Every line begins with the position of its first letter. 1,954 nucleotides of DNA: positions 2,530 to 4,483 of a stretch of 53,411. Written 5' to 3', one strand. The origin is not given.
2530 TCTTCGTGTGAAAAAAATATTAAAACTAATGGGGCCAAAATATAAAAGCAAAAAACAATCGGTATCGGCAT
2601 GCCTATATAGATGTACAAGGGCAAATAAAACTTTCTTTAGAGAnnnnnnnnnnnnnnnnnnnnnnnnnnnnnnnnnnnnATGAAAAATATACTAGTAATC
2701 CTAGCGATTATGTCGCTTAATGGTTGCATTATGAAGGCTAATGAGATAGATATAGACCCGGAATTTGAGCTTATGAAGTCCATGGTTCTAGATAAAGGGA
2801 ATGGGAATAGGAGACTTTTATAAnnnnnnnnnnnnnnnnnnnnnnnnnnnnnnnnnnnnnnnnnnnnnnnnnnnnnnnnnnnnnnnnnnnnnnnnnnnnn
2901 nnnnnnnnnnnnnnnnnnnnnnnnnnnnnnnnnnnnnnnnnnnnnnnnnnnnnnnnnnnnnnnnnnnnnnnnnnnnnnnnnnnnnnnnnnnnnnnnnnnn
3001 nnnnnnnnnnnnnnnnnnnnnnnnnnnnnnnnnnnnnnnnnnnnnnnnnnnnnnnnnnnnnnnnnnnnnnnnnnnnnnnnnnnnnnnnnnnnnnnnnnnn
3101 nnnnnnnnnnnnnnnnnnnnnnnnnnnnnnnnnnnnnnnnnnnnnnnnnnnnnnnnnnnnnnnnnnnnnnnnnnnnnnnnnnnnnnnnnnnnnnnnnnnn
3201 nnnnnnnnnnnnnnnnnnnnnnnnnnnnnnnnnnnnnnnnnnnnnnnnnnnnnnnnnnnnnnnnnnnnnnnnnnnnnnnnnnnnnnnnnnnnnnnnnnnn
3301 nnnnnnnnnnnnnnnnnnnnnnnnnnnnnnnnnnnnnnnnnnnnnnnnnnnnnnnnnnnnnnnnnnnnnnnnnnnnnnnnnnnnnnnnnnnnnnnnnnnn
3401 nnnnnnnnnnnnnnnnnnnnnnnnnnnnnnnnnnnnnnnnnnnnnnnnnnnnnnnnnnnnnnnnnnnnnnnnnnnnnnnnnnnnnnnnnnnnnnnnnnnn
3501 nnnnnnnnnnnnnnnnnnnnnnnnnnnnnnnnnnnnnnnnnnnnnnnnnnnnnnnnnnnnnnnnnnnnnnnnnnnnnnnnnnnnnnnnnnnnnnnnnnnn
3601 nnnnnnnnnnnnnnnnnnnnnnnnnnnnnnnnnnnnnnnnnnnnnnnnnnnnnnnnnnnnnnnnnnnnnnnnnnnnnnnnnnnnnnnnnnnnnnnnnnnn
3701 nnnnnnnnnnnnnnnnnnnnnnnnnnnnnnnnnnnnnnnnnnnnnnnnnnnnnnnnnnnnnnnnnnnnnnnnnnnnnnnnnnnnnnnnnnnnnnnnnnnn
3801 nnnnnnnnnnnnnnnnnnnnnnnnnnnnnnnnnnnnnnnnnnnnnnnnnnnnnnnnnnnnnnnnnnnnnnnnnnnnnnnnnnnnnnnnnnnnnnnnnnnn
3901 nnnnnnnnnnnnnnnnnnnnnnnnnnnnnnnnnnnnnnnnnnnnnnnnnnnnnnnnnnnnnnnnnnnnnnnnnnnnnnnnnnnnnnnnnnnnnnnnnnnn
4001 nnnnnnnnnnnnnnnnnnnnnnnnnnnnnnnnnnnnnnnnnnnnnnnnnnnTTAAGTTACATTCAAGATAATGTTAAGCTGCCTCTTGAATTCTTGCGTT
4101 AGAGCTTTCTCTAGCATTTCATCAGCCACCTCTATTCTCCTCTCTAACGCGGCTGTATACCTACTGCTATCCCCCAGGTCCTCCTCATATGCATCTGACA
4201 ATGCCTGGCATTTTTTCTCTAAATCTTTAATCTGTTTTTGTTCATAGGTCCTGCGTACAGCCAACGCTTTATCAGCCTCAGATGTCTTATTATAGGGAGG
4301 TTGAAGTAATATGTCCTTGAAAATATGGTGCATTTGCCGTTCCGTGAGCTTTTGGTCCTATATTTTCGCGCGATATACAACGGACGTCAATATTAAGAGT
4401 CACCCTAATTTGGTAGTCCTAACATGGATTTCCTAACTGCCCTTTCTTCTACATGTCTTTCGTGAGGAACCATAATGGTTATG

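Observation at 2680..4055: AmpG-like muropeptide permease plus a mini-lipoprotein at the end of the recombination operon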

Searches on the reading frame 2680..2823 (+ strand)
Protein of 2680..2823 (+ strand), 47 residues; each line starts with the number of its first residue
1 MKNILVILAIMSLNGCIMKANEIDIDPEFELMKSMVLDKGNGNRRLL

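Call 3: search_protein_families(library=pfam, proteins=[window:2680-2823:+], max_evalue=0.01)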
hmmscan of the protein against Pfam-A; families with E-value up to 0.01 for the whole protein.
window:2680-2823:+ (47 aa): 1 family
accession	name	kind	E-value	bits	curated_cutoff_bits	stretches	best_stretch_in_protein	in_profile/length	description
PF11441.14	MxiM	-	0.0025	18.5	25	1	9-41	61-93/115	Pilot protein MxiM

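Call 4: search_protein_families(library=ncbifam, proteins=[window:2680-2823:+], max_evalue=0.01)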
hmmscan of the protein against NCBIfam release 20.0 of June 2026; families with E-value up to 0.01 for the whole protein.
window:2680-2823:+ (47 aa): 1 family
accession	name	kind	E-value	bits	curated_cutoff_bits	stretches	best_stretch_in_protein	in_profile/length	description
NF008637.1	PRK11627.1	equivalog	0.0058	16.2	242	1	2-32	3-34/192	hypothetical protein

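Call 30: search_protein_families(library=phrogs, proteins=[window:2680-2823:+], max_evalue=0.001)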
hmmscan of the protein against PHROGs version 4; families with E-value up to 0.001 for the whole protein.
window:2680-2823:+ (47 aa): 0 families

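Call 73: search_protein_families(library=padloc, proteins=[window:2680-2823:+], max_evalue=0.01)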
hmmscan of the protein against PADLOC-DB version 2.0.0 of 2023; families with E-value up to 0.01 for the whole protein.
window:2680-2823:+ (47 aa): 0 families

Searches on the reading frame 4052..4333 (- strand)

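Call 3: search_protein_families(library=pfam, proteins=[window:4052-4333:-], max_evalue=0.01)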
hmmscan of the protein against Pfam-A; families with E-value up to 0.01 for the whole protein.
window:4052-4333:- (93 aa): 0 families

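Call 73: search_protein_families(library=padloc, proteins=[window:4052-4333:-], max_evalue=0.01)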
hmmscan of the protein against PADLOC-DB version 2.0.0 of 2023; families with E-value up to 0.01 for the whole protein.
window:4052-4333:- (93 aa): 1 family
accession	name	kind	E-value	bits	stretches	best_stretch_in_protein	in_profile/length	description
PDLC02312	AbiEii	-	0.003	14.7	1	21-79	215-272/299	AbiEii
